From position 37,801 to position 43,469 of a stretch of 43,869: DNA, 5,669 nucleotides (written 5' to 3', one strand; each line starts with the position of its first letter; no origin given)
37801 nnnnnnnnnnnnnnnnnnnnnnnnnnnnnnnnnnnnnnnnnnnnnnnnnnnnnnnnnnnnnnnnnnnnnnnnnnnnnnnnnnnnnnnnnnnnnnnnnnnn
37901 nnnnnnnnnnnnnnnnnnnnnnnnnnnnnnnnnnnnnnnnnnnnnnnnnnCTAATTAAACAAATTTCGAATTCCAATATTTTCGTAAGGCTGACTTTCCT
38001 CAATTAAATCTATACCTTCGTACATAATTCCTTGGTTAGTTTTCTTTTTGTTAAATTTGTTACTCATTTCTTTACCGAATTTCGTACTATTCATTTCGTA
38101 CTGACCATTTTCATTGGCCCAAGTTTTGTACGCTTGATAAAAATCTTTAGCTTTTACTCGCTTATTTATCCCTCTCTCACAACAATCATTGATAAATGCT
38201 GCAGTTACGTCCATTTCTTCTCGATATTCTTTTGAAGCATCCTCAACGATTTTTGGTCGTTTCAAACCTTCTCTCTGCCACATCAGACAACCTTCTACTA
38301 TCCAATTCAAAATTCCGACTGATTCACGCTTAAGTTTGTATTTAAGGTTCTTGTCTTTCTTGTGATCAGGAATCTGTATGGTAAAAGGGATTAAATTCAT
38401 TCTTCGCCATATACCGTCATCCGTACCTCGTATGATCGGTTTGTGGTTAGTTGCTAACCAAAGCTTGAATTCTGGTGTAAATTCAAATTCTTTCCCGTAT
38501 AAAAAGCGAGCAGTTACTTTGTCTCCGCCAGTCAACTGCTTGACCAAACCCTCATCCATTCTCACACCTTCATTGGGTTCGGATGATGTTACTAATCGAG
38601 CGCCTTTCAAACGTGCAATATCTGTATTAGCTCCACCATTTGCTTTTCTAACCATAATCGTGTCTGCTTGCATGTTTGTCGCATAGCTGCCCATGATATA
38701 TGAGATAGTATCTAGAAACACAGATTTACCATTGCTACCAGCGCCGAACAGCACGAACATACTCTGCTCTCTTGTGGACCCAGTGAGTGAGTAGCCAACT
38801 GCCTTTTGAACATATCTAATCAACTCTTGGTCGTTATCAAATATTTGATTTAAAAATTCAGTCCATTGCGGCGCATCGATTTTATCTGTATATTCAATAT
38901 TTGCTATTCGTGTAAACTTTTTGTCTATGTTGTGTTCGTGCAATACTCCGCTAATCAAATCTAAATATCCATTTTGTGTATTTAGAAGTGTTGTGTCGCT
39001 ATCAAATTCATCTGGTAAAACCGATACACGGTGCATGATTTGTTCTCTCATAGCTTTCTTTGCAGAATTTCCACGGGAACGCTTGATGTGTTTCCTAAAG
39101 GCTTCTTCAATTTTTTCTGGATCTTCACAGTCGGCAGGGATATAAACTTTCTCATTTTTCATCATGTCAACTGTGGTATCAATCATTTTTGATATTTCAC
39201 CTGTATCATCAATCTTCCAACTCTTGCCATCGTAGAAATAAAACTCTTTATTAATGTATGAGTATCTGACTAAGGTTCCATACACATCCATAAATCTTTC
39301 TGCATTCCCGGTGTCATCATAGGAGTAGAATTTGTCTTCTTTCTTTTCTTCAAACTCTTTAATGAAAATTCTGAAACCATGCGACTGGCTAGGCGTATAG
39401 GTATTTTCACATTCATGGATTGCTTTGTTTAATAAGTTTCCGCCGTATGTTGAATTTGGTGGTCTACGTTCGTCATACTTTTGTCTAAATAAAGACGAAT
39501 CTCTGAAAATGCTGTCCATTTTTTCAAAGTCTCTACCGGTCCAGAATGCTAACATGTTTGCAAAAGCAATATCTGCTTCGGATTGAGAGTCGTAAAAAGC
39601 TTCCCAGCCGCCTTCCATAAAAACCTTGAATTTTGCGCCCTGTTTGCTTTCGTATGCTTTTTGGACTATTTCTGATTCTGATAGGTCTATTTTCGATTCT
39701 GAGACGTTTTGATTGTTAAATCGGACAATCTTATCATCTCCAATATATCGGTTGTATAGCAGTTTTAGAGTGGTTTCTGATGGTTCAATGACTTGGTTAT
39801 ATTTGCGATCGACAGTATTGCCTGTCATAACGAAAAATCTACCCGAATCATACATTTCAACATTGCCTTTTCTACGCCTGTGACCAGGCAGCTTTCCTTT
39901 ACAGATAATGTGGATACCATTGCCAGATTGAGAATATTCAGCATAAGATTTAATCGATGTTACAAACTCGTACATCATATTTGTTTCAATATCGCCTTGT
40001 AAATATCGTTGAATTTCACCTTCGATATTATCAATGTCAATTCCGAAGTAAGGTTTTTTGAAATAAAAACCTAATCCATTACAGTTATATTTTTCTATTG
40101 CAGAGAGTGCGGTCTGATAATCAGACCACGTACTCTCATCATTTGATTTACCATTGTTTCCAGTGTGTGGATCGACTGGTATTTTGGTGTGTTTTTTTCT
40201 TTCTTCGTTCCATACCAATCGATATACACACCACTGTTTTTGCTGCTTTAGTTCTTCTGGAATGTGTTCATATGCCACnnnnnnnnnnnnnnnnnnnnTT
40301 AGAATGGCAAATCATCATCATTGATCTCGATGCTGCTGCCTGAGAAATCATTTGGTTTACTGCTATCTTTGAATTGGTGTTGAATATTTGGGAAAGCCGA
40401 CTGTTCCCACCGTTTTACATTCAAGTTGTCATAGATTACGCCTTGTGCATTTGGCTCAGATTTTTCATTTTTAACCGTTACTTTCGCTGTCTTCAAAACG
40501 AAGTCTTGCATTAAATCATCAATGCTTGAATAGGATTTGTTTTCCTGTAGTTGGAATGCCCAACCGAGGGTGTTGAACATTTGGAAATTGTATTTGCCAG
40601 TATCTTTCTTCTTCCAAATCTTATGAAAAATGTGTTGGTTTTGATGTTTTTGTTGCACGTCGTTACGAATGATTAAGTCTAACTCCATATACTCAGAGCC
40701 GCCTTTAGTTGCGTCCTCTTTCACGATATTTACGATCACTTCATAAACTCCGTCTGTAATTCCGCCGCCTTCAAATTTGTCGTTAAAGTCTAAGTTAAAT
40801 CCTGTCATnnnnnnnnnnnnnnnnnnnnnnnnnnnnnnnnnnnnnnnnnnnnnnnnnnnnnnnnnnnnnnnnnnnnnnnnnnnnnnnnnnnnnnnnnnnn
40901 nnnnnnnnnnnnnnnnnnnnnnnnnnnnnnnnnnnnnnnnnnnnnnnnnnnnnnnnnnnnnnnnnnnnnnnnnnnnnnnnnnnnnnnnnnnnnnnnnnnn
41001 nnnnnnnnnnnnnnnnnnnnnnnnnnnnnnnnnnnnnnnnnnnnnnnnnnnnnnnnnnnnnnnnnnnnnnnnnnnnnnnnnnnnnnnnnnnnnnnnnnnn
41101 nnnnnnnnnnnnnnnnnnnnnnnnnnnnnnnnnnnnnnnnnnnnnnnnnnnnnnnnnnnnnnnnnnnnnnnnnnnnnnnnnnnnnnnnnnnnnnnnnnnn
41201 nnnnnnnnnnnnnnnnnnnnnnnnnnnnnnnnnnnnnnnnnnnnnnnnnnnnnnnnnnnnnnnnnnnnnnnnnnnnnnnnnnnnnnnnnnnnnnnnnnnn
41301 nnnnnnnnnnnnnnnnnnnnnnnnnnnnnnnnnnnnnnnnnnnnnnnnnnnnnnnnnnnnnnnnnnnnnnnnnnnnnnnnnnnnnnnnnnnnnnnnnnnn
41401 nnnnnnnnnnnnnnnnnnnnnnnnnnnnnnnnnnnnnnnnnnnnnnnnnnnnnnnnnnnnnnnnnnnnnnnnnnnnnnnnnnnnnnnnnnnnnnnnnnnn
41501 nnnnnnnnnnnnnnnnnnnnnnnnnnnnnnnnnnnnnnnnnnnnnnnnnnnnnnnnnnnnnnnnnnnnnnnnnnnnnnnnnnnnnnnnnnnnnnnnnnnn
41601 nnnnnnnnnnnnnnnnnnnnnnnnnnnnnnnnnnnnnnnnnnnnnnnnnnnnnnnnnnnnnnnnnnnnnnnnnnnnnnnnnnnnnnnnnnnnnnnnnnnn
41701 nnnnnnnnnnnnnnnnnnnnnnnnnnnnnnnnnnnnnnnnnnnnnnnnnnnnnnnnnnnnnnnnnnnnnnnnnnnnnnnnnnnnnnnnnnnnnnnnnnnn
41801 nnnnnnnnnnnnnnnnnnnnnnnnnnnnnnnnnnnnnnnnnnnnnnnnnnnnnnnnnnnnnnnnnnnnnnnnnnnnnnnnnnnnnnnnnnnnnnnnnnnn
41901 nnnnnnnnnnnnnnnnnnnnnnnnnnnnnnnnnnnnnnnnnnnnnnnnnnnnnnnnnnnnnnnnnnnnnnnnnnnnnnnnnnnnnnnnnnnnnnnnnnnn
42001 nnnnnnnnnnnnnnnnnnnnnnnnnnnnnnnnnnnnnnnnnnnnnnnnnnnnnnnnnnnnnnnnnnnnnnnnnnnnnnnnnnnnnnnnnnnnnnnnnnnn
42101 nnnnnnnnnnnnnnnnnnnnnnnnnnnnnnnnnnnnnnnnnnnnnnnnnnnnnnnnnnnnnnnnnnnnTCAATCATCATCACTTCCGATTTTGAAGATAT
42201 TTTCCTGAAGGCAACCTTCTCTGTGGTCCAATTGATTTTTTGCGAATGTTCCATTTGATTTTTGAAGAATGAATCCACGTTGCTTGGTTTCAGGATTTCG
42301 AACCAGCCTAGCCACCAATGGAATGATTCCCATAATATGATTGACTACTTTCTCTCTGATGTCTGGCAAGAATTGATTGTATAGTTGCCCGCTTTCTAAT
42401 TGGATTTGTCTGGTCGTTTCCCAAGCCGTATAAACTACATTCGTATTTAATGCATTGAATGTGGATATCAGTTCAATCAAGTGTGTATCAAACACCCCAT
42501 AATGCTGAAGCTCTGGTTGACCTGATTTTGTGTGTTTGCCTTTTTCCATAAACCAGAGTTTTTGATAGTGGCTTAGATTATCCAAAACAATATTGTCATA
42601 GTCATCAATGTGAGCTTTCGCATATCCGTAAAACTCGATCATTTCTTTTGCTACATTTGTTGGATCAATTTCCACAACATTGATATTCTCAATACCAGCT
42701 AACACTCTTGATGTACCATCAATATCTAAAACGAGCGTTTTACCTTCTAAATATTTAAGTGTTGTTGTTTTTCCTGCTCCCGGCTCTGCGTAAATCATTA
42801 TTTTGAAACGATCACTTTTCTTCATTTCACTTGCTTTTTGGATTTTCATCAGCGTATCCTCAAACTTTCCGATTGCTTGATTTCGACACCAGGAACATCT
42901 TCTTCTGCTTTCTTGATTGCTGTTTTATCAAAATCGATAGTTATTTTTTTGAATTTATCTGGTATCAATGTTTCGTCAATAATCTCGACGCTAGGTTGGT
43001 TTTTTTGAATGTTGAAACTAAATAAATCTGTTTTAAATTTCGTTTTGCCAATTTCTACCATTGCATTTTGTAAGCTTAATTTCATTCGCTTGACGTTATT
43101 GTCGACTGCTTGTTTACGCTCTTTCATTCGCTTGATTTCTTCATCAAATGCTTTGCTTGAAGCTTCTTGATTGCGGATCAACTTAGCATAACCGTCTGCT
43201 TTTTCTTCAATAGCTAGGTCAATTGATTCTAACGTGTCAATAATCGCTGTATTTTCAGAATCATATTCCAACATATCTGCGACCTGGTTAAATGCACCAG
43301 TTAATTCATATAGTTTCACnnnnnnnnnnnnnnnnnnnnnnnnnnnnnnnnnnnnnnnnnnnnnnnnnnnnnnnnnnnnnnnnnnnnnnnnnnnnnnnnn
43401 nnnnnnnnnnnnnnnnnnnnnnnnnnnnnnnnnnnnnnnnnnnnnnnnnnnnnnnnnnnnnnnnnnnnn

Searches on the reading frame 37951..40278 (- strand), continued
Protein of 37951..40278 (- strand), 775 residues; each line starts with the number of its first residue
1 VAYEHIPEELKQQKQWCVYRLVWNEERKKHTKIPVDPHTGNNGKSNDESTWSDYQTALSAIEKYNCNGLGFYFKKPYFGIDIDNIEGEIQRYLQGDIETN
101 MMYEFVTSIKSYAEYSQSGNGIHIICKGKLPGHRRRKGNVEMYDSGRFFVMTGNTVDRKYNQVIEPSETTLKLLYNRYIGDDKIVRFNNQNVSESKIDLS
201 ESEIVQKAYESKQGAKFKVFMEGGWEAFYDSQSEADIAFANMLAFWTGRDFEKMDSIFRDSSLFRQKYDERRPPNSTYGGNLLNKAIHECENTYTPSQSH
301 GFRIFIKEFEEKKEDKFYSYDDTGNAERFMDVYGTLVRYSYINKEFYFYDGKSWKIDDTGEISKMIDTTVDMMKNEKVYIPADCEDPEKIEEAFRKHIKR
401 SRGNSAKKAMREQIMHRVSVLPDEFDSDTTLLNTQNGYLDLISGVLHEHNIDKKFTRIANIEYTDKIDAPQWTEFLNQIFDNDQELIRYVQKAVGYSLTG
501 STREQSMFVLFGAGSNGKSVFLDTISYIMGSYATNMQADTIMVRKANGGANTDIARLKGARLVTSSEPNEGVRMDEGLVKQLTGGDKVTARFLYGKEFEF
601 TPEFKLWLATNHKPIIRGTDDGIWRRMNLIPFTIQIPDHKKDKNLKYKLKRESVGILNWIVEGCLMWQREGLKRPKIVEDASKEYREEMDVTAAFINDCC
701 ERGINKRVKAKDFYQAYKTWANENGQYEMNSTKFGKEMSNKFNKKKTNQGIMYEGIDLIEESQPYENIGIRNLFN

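Call 64: get_annotated_region(hit=H51, flank=1200)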
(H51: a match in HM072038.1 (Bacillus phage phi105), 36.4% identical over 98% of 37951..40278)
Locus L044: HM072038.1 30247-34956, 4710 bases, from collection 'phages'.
description: Bacillus phage phi105, complete genome.
organism: Bacillus phage phi105 (NCBI taxid 10717)
taxonomy: Viruses; Duplodnaviria; Heunggongvirae; Uroviricota; Caudoviricetes; Spizizenvirus; Spizizenvirus sv105
host: Bacillus subtilis BGSC 1L32; source: -; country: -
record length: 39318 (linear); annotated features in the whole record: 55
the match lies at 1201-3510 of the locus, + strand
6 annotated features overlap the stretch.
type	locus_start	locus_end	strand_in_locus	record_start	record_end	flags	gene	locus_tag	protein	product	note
CDS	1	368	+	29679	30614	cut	-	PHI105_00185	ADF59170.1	hypothetical protein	COG1120 ABC-type cobalamin/Fe3+-siderophores transport systems, ATPase components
CDS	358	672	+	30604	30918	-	-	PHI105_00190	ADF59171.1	hypothetical protein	-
CDS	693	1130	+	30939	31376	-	-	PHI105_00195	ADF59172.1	hypothetical protein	-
CDS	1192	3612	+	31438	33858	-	-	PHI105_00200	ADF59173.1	gp60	COG4983 uncharacterized conserved protein; similar to Listeria phage B025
CDS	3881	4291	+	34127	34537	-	-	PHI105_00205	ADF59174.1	hypothetical protein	-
CDS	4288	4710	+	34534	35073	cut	-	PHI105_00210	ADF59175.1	hypothetical protein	-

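Call 74: search_protein_families(library=phrogs, proteins=[window:37951-40278:-], max_evalue=0.00001)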
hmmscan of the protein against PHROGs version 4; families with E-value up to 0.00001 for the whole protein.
window:37951-40278:- (775 aa): 14 families
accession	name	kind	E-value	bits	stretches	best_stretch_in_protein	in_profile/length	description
phrog_1829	-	DNA, RNA and nucleotide metabolism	3.8e-303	1008.5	1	2-763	2-760/772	DNA primase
phrog_6088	-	DNA, RNA and nucleotide metabolism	5.5e-128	429.5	1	316-761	328-766/772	DNA primase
phrog_1156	-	DNA, RNA and nucleotide metabolism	1.9e-123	414.8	1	248-762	310-829/855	DNA primase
phrog_2478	-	DNA, RNA and nucleotide metabolism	2e-115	387.8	1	315-766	400-848/854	DNA polymerase/primase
phrog_864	-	DNA, RNA and nucleotide metabolism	1.4e-97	329.3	1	312-763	199-627/1064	DNA primase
phrog_13901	-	DNA, RNA and nucleotide metabolism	4.3e-92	309.9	1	2-342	7-340/341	DNA primase/helicase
phrog_1883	-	DNA, RNA and nucleotide metabolism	5.4e-88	297.1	1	392-763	377-752/756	DNA helicase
phrog_16950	-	DNA, RNA and nucleotide metabolism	5.2e-85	287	1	318-747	364-818/843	DNA primase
phrog_3022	-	DNA, RNA and nucleotide metabolism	3.3e-50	172.3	1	1-275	4-280/788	DNA primase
phrog_7601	-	unknown function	1.8e-48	166.4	1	487-763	2-276/289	-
phrog_16213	-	DNA, RNA and nucleotide metabolism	8.5e-16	58.4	1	418-734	304-627/732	DNA primase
phrog_8643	-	DNA, RNA and nucleotide metabolism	1.7e-15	58.3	1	5-157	36-172/179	DNA polymerase/primase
phrog_35045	-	DNA, RNA and nucleotide metabolism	9.6e-13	48.2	0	12-181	10-183/826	DNA primase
phrog_15962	-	DNA, RNA and nucleotide metabolism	1.6e-12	47.5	1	5-180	30-212/835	DNA primase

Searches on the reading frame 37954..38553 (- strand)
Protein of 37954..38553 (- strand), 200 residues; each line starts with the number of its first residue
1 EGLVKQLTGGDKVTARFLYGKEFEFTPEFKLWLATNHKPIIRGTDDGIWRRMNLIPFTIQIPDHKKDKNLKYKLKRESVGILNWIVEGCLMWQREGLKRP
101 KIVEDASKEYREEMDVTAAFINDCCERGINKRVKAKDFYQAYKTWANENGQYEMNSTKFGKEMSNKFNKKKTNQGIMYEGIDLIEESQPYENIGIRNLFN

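Call 59: find_homologous_proteins(query=window:37954-38553:-, max_evalue=0.00001)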
Query window:37954-38553:- (200 aa): 336 proteins with E <= 0.00001 among 383 candidates; the best 120 are listed.
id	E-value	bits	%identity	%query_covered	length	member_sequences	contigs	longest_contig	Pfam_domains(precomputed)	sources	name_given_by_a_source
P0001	1.3e-81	291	65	100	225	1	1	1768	PF03288.23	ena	-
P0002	4.0e-78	280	64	94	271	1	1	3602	PF19263.6,PF03288.23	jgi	jgi:putative DNA primase/helicase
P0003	7.7e-78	279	64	95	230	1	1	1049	PF03288.23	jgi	-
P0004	1.0e-77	278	66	91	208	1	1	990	PF03288.23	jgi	jgi:putative DNA primase/helicase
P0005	2.1e-77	277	63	96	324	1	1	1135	PF19263.6,PF03288.23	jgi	-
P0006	2.2e-77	277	62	94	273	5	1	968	PF19263.6,PF03288.23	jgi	jgi:putative DNA primase/helicase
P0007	6.1e-77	276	63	94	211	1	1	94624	PF03288.23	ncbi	ncbi:DNA primase family protein, partial [Paucilactobacillus sp. N302-9]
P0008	1.1e-76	275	64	95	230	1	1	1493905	PF19263.6,PF03288.23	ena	-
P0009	2.1e-76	274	66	93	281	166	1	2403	PF19263.6,PF03288.23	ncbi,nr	ncbi:DNA primase, partial [Listeria monocytogenes]|nr:DNA primase [Listeria monocytogenes]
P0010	2.1e-76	274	63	96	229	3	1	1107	PF03288.23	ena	-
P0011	4.8e-76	273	65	92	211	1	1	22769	PF03288.23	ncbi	ncbi:DNA primase family protein, partial [Paucilactobacillus sp. N302-9]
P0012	7.8e-76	272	65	92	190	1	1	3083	PF03288.23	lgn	-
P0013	1.0e-75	272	64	91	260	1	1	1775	PF19263.6,PF03288.23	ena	-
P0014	2.3e-75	271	60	97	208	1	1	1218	PF03288.23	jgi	jgi:putative DNA primase/helicase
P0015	5.4e-75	270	62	94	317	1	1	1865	PF19263.6,PF03288.23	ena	-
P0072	5.2e-62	227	65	77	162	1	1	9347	PF03288.23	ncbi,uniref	ncbi:phage/plasmid primase, P4 family, partial [Listeria fleischmannii]|uniref:phage/plasmid primase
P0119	2.7e-57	212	54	92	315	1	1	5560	PF19263.6,PF03288.23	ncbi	ncbi:phage/plasmid primase, P4 family, partial [Jeotgalibaca porci]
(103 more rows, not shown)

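Call 71: predict_structure(alignment_id=A7)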
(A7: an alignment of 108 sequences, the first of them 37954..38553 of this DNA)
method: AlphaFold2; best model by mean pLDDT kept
length: 200 residues; sequences in the alignment: 108
mean_pLDDT: 85.2   pTM: 0.65
mean pLDDT of the five models: 85.2, 81.0, 80.7, 80.0, 78.8
residues with pLDDT >= 90: 94; 70-90: 75; 50-70: 29; < 50: 2
segments of 3 or more residues with pLDDT < 50: none
pLDDT, mean of each block of 10 residues (from residue 1): 58 78 82 73 71 84 94 96 92 84 88 87 96 97 95 93 96 97 90 53
secondary structure, 60 per line:
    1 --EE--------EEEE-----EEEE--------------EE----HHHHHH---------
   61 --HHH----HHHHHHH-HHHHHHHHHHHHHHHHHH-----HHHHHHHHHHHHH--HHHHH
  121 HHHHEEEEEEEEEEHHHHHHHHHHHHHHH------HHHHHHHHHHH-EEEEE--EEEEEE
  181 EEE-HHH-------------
elements in order: E13-16 E22-25 H46-51 H70-76 H78-95 H101-113 H116-124 E125-134 H135-149 H156-166 E168-172 E175-183

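Call 73: fold_search(model_id=the predicted structure, library=pdb)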
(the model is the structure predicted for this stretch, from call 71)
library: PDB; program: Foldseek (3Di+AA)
matches with E <= 10: 136; with E <= 0.001: 10
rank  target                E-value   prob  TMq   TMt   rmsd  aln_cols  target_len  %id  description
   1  8iqi_C                2.2e-06  1.00  0.55  0.15   7.4       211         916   19  Structure of Full-Length AsfvPrimPol in Complex-Form (released 2023-07-26)
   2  8iqi_B                6.7e-06  1.00  0.58  0.15   7.0       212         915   18  Structure of Full-Length AsfvPrimPol in Complex-Form (released 2023-07-26)
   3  8iqi_A                8.7e-05  1.00  0.44  0.14   8.8       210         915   18  Structure of Full-Length AsfvPrimPol in Complex-Form (released 2023-07-26)
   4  8wvz_E                1.1e-04  1.00  0.54  0.16  11.2       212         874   19  Structure of ADP-Form AsfvPrimPol Hexamer (released 2024-10-30)
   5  9ivf_B                1.3e-04  1.00  0.57  0.21   7.1       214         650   20  Structure of Full-Length AsfvPrimPol with polyT DNA (released 2025-12-24)
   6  9ivf_C                2.1e-04  1.00  0.54  0.20   7.8       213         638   18  Structure of Full-Length AsfvPrimPol with polyT DNA (released 2025-12-24)
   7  8iqi_F                3.1e-04  1.00  0.42  0.13   9.3       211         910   15  Structure of Full-Length AsfvPrimPol in Complex-Form (released 2023-07-26)
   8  8ww6_E                3.8e-04  1.00  0.53  0.20   6.9       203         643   19  Structure of ATP-rs-Form AsfvPrimPol Hexamer (released 2025-04-30)
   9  8iqh_I                8.8e-04  1.00  0.40  0.13   7.5       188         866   18  Structure of Full-Length AsfvPrimPol in Apo-Form (released 2023-07-26)
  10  8ww7_L                9.4e-04  1.00  0.53  0.15   9.7       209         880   20  Structure of AMPPNP-Form AsfvPrimPol Dodecamer (released 2025-04-30)
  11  8wvz_D                1.1e-03  1.00  0.48  0.19  12.8       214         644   18  Structure of ADP-Form AsfvPrimPol Hexamer (released 2024-10-30)
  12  8ww7_F                1.9e-03  1.00  0.49  0.14   8.3       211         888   19  Structure of AMPPNP-Form AsfvPrimPol Dodecamer (released 2025-04-30)
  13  8iqh_C                2.3e-03  1.00  0.41  0.13   7.4       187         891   18  Structure of Full-Length AsfvPrimPol in Apo-Form (released 2023-07-26)
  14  9iwa_C                2.5e-03  1.00  0.43  0.13   6.6       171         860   16  Structure of apo AsfvPrimPol with dodecamer (released 2025-12-24)
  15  9ivf_F                3.2e-03  1.00  0.49  0.18   6.0       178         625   17  Structure of Full-Length AsfvPrimPol with polyT DNA (released 2025-12-24)
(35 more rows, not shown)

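Call 80: search_solved_structures(query=A7, max_evalue=1)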
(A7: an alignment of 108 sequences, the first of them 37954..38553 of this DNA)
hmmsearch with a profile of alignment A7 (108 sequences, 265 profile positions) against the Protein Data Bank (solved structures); distinct sequences matched with E-value up to 1: 10.
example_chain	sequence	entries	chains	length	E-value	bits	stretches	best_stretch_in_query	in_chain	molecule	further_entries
9ivf_A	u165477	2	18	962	2.4e-16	62.8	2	3-122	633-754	Putative primase C962R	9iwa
8wvz_A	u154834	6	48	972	2.5e-16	62.7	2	3-122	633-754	Putative primase C962R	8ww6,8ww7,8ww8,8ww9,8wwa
8iqh_A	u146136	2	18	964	4.1e-16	62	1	3-222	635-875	Putative primase C962R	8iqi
7ola_A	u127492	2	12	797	6.4e-12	48.3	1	3-255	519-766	DNA primase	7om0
8xj8_A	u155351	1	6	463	9.9e-06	28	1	3-130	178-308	Monkeypox virus E5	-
8apl_A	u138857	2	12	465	9.9e-06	28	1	3-130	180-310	Primase D5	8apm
11wz_E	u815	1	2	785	2.3e-05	26.8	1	3-130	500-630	Uncoating factor OPG117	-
10wp_D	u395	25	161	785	2.3e-05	26.7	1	3-130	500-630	Uncoating factor OPG117 | Primase D5 | Monkeypox virus E5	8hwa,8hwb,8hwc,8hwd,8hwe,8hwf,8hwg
4lcb_A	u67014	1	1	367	0.65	12.2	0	3-52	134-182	Cell division protein CdvC, Vps4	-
8b6g_CL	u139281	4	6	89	0.78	11.9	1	198-257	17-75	Transposase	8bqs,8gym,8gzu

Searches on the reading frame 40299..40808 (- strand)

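Call 8: search_protein_families(library=pfam, proteins=[window:40299-40808:-])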
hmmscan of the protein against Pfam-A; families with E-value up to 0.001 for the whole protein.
window:40299-40808:- (169 aa): 1 family
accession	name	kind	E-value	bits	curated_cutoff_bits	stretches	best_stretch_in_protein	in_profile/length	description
PF05037.18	DUF669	-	5.4e-14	52.9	21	1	4-139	1-122/138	Protein of unknown function (DUF669)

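Call 74: search_protein_families(library=phrogs, proteins=[window:40299-40808:-], max_evalue=0.00001)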
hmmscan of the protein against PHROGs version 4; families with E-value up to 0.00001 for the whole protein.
window:40299-40808:- (169 aa): 1 family
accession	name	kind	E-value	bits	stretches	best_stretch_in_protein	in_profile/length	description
phrog_378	-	DNA, RNA and nucleotide metabolism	6.2e-47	160.9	1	1-169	2-163/163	single strand DNA binding protein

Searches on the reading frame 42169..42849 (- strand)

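Call 74: search_protein_families(library=phrogs, proteins=[window:42169-42849:-], max_evalue=0.00001)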
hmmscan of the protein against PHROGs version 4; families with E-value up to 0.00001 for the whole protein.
window:42169-42849:- (226 aa): 2 families
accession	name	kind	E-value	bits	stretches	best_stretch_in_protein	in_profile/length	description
phrog_124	-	DNA, RNA and nucleotide metabolism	2.7e-54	186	1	1-218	27-253/382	Sak4-like ssDNA annealing protein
phrog_8097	-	DNA, RNA and nucleotide metabolism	8.6e-09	35.6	1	8-203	254-458/598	exonuclease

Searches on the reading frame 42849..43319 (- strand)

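Call 74: search_protein_families(library=phrogs, proteins=[window:42849-43319:-], max_evalue=0.00001)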
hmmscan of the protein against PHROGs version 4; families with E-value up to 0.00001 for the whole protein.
window:42849-43319:- (156 aa): 1 family
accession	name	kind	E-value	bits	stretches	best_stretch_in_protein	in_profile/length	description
phrog_253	-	DNA, RNA and nucleotide metabolism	7.4e-48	163.6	1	1-156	7-167/169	Mu Gam-like end protection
